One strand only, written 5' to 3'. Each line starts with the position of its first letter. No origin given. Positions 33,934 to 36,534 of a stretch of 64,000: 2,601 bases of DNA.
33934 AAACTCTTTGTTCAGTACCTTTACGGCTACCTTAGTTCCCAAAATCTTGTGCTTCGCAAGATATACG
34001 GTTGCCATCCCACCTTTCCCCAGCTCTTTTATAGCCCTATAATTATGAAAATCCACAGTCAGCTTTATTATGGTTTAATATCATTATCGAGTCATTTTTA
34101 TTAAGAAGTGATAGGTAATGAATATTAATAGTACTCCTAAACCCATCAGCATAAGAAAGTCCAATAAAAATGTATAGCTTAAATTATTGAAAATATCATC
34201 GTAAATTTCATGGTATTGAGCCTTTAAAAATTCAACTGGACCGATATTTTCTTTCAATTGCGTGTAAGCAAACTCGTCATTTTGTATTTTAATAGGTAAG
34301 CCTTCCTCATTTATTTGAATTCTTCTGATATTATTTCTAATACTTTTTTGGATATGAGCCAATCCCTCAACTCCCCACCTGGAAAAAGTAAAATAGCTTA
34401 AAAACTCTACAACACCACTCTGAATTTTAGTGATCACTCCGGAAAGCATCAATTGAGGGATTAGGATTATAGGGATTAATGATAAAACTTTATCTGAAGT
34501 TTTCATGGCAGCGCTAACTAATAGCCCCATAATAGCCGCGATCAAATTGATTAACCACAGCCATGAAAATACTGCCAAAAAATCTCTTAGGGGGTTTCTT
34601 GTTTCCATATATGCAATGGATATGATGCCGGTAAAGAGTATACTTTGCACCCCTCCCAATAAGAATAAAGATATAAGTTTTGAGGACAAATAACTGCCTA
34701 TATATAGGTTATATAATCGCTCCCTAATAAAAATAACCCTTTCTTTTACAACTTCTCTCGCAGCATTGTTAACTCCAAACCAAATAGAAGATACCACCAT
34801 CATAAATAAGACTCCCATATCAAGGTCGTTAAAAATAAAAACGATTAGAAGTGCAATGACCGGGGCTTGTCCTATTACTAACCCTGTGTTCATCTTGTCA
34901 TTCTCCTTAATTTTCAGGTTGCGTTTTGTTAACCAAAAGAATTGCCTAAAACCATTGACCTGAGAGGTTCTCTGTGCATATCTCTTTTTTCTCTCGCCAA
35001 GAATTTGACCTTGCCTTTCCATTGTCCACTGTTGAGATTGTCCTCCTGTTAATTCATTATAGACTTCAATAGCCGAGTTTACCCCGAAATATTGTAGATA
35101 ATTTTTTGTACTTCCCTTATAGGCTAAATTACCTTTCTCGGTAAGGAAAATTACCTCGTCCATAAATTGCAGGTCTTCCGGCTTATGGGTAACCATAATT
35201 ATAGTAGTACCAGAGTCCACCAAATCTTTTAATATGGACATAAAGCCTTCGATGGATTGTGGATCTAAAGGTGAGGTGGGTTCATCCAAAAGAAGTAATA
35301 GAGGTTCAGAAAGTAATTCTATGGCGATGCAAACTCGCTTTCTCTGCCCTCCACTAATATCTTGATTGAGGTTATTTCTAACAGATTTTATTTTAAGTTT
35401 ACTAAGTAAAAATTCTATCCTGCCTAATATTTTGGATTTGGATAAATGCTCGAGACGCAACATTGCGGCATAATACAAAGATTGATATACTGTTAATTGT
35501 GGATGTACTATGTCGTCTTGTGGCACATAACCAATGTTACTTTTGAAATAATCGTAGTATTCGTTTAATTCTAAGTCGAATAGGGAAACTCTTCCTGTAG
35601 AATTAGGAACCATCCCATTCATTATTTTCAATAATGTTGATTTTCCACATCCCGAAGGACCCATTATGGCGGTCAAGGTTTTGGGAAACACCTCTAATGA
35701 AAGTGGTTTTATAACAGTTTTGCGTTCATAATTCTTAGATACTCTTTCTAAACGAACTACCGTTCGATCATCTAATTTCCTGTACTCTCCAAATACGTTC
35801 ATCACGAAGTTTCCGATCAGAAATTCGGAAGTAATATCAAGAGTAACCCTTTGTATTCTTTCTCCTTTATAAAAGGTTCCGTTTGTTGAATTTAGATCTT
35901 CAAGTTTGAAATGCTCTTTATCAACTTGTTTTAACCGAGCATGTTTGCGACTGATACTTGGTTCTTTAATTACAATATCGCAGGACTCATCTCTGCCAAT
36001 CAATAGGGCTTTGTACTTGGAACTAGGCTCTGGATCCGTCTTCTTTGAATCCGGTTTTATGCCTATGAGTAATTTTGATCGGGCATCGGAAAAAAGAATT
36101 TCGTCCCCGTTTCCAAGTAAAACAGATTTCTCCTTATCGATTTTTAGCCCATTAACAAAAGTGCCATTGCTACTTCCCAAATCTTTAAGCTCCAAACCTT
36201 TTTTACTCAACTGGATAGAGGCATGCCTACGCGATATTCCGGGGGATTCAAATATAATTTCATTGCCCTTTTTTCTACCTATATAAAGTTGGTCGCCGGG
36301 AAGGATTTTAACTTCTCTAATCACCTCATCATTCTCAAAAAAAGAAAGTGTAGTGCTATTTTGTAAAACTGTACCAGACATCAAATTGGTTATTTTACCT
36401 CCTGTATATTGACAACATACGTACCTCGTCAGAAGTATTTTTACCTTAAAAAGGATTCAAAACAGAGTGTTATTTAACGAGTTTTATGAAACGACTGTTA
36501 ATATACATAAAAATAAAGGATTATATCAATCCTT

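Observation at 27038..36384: Island-borne operon: FHA-FHA-ABC exporter + membrane STPK + PP2C-M48 fusion + second STPK + WG-repeat protein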

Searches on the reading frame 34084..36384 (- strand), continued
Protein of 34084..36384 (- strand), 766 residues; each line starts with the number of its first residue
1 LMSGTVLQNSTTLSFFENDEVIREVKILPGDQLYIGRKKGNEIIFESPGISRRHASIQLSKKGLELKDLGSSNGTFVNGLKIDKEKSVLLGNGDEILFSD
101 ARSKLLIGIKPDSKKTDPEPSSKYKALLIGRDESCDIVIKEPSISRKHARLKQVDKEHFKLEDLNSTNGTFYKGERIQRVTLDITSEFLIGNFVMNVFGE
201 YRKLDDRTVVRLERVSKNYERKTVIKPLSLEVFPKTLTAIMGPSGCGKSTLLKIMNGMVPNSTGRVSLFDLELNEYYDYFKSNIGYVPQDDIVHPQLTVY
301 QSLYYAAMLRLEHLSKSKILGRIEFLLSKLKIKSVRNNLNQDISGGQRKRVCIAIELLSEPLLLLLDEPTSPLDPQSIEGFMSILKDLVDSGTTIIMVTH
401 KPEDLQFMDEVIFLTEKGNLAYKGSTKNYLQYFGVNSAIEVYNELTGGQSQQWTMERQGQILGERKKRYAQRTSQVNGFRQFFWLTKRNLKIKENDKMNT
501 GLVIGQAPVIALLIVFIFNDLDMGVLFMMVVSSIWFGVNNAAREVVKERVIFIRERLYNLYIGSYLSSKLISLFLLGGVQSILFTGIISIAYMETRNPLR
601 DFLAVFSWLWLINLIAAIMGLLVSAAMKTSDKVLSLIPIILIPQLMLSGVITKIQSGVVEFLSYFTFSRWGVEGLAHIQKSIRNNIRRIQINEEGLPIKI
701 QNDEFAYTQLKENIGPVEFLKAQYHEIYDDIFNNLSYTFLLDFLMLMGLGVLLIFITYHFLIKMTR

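Call 51: find_encoding_contigs(protein=P0150, flank=10000, max_places=2)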
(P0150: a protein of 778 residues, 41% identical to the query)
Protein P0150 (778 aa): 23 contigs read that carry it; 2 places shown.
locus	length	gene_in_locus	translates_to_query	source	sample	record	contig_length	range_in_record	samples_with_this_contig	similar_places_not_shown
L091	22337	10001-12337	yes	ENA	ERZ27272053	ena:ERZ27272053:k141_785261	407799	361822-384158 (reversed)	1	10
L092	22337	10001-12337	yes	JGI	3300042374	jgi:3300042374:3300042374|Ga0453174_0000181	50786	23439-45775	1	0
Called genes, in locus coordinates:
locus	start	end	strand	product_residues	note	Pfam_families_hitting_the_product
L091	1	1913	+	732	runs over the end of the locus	PF00069:Pkinase, PF07714:PK_Tyr_Ser-Thr, PF03109:ABC1, PF08239:SH3_3 (faint)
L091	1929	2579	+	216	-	PF16697:Yop-YscD_cpl, PF00498:FHA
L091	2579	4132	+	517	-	PF16697:Yop-YscD_cpl (weak), PF00498:FHA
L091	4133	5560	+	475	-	PF00481:PP2C, PF13672:PP2C_2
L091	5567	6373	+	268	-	PF00069:Pkinase, PF07714:PK_Tyr_Ser-Thr, PF03109:ABC1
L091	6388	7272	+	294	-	PF00498:FHA, PF16697:Yop-YscD_cpl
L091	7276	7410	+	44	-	-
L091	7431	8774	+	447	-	PF00069:Pkinase, PF07714:PK_Tyr_Ser-Thr, PF03109:ABC1 (weak)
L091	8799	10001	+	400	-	PF00498:FHA, PF16697:Yop-YscD_cpl, PF01435:Peptidase_M48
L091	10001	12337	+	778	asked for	PF02463:SMC_N (faint), PF16697:Yop-YscD_cpl (weak), PF00498:FHA, PF16697:Yop-YscD_cpl, PF00005:ABC_tran, PF13304:AAA_21, PF12698:ABC2_membrane_3, PF01061:ABC2_membrane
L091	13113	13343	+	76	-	-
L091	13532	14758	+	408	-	PF01566:Nramp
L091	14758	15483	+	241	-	PF03746:LamB_YcsF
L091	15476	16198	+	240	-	PF02682:CT_C_D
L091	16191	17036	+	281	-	PF02626:CT_A_B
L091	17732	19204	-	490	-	PF03349:Toluene_X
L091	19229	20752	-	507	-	-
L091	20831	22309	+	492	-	PF00587:tRNA-synt_2b, PF03129:HGTP_anticodon, PF09180:ProRS-C_1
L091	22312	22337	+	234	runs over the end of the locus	-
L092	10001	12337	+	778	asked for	PF02463:SMC_N (faint), PF16697:Yop-YscD_cpl (weak), PF00498:FHA, PF16697:Yop-YscD_cpl, PF00005:ABC_tran, PF13304:AAA_21, PF12698:ABC2_membrane_3, PF01061:ABC2_membrane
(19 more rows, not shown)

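Call 52: find_encoding_contigs(protein=P0226, flank=10000, max_places=2)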
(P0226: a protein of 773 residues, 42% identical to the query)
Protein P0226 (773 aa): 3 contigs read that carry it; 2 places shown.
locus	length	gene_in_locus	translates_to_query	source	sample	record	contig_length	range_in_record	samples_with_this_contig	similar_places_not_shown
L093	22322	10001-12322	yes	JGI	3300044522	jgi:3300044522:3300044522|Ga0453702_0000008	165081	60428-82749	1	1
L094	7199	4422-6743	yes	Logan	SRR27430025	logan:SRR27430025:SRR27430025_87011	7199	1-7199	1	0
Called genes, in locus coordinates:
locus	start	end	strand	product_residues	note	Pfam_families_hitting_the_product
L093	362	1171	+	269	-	PF09603:Fib_succ_major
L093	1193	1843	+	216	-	PF16697:Yop-YscD_cpl (weak), PF00498:FHA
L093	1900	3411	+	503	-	PF16697:Yop-YscD_cpl, PF00498:FHA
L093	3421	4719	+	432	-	PF00481:PP2C, PF13672:PP2C_2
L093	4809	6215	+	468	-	PF00069:Pkinase, PF07714:PK_Tyr_Ser-Thr, PF03109:ABC1, PF17667:Pkinase_fungal (weak)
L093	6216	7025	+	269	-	PF00069:Pkinase, PF07714:PK_Tyr_Ser-Thr, PF03109:ABC1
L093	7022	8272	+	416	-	PF00498:FHA, PF16697:Yop-YscD_cpl, PF01435:Peptidase_M48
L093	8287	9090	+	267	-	PF01435:Peptidase_M48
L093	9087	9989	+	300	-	PF03168:LEA_2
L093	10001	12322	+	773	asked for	PF00498:FHA, PF16697:Yop-YscD_cpl, PF00498:FHA, PF16697:Yop-YscD_cpl, PF00005:ABC_tran, PF13304:AAA_21, PF12698:ABC2_membrane_3 (weak), PF01061:ABC2_membrane, +1 more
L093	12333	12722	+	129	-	PF16697:Yop-YscD_cpl (weak), PF00498:FHA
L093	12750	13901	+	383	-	PF00069:Pkinase, PF07714:PK_Tyr_Ser-Thr, PF01636:APH (faint), PF03109:ABC1, PF14531:Kinase-like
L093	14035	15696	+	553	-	PF00069:Pkinase, PF07714:PK_Tyr_Ser-Thr, PF01636:APH (faint), PF03109:ABC1, PF14531:Kinase-like (weak)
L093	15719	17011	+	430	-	PF00069:Pkinase, PF07714:PK_Tyr_Ser-Thr, PF01636:APH (faint), PF03109:ABC1, PF14531:Kinase-like (weak), PF13308:YARHG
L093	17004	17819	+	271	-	PF13539:Peptidase_M15_4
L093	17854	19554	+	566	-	PF00069:Pkinase, PF07714:PK_Tyr_Ser-Thr, PF03109:ABC1 (weak)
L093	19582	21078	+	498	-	PF00069:Pkinase, PF07714:PK_Tyr_Ser-Thr, PF03109:ABC1, PF14531:Kinase-like (weak), PF07603:Lcl_C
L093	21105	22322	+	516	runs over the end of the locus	PF00069:Pkinase, PF07714:PK_Tyr_Ser-Thr, PF03109:ABC1, PF07603:Lcl_C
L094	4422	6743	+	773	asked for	PF00498:FHA, PF16697:Yop-YscD_cpl, PF00498:FHA, PF16697:Yop-YscD_cpl, PF00005:ABC_tran, PF13304:AAA_21, PF12698:ABC2_membrane_3 (weak), PF01061:ABC2_membrane, +1 more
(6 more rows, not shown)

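Call 53: find_encoding_contigs(protein=P0126, flank=10000, max_places=2)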
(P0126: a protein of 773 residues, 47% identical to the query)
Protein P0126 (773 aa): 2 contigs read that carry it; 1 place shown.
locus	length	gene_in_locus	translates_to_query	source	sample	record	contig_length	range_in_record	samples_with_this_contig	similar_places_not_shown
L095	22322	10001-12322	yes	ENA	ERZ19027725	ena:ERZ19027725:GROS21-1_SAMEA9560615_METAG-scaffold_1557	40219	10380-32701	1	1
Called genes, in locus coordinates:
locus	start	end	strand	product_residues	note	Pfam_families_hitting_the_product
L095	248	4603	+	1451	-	PF00929:RNase_T, PF02811:PHP, PF07733:DNA_pol3_alpha, PF17657:DNA_pol3_finger, PF14579:HHH_6, PF01336:tRNA_anti-codon (weak)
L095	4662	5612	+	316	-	PF03060:NMO, PF00977:His_biosynth, PF05690:ThiG (weak)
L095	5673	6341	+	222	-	PF09335:VTT_dom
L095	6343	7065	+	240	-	PF08501:Shikimate_dh_N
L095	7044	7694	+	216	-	PF04326:SLFN_AlbA_2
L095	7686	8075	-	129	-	-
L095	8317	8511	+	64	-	-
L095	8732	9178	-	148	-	PF01281:Ribosomal_L9_N, PF03948:Ribosomal_L9_C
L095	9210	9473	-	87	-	PF01084:Ribosomal_S18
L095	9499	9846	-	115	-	PF01250:Ribosomal_S6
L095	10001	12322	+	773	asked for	PF00498:FHA, PF16697:Yop-YscD_cpl, PF00005:ABC_tran, PF02463:SMC_N (faint), PF13304:AAA_21, PF12698:ABC2_membrane_3, PF01061:ABC2_membrane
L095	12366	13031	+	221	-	PF02592:Vut_1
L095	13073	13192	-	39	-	-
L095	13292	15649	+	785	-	PF00330:Aconitase, PF00694:Aconitase_C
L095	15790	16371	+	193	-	-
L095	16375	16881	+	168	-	PF10652:DUF2480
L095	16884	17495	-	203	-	PF01522:Polysacc_deac_1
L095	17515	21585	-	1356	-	PF11028:TMEM260_N, PF28497:DUF8416, PF28495:TMEM260_2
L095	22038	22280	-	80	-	-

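Call 54: find_encoding_contigs(protein=P0132, flank=10000, max_places=2)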
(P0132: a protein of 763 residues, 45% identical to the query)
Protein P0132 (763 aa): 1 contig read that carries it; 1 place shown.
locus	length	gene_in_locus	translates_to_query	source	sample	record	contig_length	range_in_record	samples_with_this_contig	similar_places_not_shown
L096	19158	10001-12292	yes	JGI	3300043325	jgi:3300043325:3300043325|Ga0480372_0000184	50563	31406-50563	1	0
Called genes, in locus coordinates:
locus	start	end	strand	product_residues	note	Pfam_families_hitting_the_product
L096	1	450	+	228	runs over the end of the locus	PF00440:TetR_N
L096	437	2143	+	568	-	PF00664:ABC_membrane, PF00005:ABC_tran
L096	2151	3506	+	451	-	PF00364:Biotin_lipoyl (faint), PF25917:BSH_RND (faint)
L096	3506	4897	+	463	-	PF02321:OEP (weak)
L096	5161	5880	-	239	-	PF03932:CutC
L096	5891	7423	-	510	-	PF04932:Wzy_C (weak)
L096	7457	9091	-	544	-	PF00595:PDZ, PF13180:PDZ_2, PF17820:PDZ_6, PF03572:Peptidase_S41, PF28547:CHD_PDZ-protease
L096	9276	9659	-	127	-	PF00825:Ribonuclease_P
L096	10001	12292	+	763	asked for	PF00498:FHA, PF16697:Yop-YscD_cpl, PF00498:FHA, PF16697:Yop-YscD_cpl, PF03193:RsgA_GTPase (weak), PF00005:ABC_tran, PF12698:ABC2_membrane_3, PF01061:ABC2_membrane, +3 more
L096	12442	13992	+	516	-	PF00069:Pkinase, PF07714:PK_Tyr_Ser-Thr, PF03109:ABC1, PF14531:Kinase-like (weak), PF07603:Lcl_C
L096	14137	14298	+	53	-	-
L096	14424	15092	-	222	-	-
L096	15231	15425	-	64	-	-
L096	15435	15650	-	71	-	-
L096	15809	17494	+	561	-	PF00481:PP2C, PF13672:PP2C_2, PF07228:SpoIIE (faint), PF01435:Peptidase_M48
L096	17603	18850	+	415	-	PF01966:HD, PF19276:HD_assoc_2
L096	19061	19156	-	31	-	?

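Call 87: search_dna_similar(query=window:34084-36384:-, collection=plasmids, mode=protein, max_rows=12, max_evalue=1e-30)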
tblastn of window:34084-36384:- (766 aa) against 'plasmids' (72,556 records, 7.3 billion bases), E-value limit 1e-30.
Records with a match: 16; places in all: 16; records where one place covers at least 80% of the query: 3.
Best place of each record, by identity: <60% 16.
By first word of the organism name: Nostoc 4; Streptomyces 3; Rhodococcus 2; Mycobacterium 2; Mycolicibacterium 2; Brasilonema 1; Halotia 1; Nodularia 1.
By predicted mobility (MOB-suite, as given by PLSDB): non-mobilizable 8; mobilizable 4; conjugative 4.
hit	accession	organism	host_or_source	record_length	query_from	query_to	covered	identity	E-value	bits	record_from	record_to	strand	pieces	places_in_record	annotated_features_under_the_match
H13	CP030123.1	Brasilonema octagenarum UFV-E1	Eucalyptus grandis,mixed culture,leaves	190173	13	678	87%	29.8%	2e-66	247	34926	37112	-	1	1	ABC transporter ATP-binding protein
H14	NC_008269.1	Rhodococcus jostii RHA1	-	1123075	30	671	84%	28.5%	9e-49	194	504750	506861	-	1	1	record has no annotation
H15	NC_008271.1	Rhodococcus jostii RHA1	-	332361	26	670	84%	28.0%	7e-50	197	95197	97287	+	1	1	ATP-binding cassette domain-containing protein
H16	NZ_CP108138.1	Streptomyces sp. NBC_00184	-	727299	29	628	78%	29.1%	8e-55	213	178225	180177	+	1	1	FHA domain-containing protein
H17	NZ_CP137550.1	Streptomyces sp. N50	Selaginella tamariscina,cell ...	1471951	29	628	78%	29.0%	1e-55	215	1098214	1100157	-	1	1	record has no annotation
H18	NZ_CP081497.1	Streptomyces sp. BHT-5-2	whole organism,plant soil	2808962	15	569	72%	30.6%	4e-54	211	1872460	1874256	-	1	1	none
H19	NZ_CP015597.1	Mycobacterium adipatum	-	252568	114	671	73%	29.6%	9e-49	194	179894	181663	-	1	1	sensor domain-containing protein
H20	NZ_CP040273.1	Nostoc sp. C052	Blasia pusilla,pure culture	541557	128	625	65%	32.3%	1e-50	200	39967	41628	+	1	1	ATP-binding cassette domain-containing protein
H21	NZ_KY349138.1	Mycolicibacterium sp. CBMA 213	-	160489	120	671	72%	29.0%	2e-45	184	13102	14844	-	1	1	ATP-binding cassette domain-containing protein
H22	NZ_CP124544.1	Halotia branconii CENA392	Monoisolate,Whale bone on the ...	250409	129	625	65%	32.2%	2e-48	193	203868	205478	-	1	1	ATP-binding cassette domain-containing protein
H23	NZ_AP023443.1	Nostoc sp. MS1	-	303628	128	625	65%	30.8%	6e-39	189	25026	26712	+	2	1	FHA domain-containing protein | ABC transporter permease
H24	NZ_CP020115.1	Nodularia spumigena UHCC 0039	DNA sample,Gulf of Finland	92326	129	625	65%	30.3%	2e-48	192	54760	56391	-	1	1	ATP-binding cassette domain-containing protein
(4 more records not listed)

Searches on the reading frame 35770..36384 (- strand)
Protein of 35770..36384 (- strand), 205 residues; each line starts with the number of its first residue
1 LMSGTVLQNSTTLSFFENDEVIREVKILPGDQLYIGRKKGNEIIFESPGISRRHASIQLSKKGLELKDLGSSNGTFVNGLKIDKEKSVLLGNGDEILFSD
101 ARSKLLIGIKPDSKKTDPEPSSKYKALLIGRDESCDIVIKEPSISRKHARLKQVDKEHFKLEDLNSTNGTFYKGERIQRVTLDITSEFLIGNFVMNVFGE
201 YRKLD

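Call 55: search_solved_structures(query=window:35770-36384:-, max_evalue=0.001, show_alignments=2)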
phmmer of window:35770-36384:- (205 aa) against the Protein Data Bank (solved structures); distinct sequences matched with E-value up to 0.001: 27.
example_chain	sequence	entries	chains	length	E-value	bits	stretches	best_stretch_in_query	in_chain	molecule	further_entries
1uht_A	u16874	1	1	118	9.9e-12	48.4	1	25-105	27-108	expressed protein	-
2jqj_A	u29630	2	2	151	3.5e-08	36.8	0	125-163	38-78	DNA damage response protein kinase DUN1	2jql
6i2q_B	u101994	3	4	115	4.6e-08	36.4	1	35-114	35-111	Glycogen accumulation regulator GarA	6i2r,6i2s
8p5r_G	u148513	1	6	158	6.1e-08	36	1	35-113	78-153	Glycogen accumulation regulator GarA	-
6cah_A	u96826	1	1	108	1.8e-07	34.5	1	28-98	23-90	ABC transporter ATP-binding/permease protein Rv1747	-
2kfu_A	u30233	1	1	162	2.5e-07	34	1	35-110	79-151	Rv1827 pThr 22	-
6i2p_D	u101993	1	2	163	2.5e-07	34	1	35-110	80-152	Glycogen accumulation regulator GarA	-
2kkl_A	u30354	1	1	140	2.5e-07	34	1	35-110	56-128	Uncharacterized protein Mb1858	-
7rj3_A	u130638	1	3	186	2.7e-07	33.9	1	35-110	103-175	Glycogen accumulation regulator GarA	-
6hc1_A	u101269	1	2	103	3e-06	30.5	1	30-101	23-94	GGDEF domain protein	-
6hc0_B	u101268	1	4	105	3.1e-06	30.5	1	30-100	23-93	GGDEF domain protein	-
4jon_A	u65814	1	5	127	4.5e-06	29.9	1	28-99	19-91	Centrosomal protein of 170 kDa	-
6hbz_A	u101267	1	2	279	1.5e-05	28.2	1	31-105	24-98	GGDEF domain protein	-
3gqs_A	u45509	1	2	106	4.3e-05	26.7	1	125-186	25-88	Adenylate cyclase-like protein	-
2n84_A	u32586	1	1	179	4.4e-05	26.7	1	124-179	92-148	Uncharacterized protein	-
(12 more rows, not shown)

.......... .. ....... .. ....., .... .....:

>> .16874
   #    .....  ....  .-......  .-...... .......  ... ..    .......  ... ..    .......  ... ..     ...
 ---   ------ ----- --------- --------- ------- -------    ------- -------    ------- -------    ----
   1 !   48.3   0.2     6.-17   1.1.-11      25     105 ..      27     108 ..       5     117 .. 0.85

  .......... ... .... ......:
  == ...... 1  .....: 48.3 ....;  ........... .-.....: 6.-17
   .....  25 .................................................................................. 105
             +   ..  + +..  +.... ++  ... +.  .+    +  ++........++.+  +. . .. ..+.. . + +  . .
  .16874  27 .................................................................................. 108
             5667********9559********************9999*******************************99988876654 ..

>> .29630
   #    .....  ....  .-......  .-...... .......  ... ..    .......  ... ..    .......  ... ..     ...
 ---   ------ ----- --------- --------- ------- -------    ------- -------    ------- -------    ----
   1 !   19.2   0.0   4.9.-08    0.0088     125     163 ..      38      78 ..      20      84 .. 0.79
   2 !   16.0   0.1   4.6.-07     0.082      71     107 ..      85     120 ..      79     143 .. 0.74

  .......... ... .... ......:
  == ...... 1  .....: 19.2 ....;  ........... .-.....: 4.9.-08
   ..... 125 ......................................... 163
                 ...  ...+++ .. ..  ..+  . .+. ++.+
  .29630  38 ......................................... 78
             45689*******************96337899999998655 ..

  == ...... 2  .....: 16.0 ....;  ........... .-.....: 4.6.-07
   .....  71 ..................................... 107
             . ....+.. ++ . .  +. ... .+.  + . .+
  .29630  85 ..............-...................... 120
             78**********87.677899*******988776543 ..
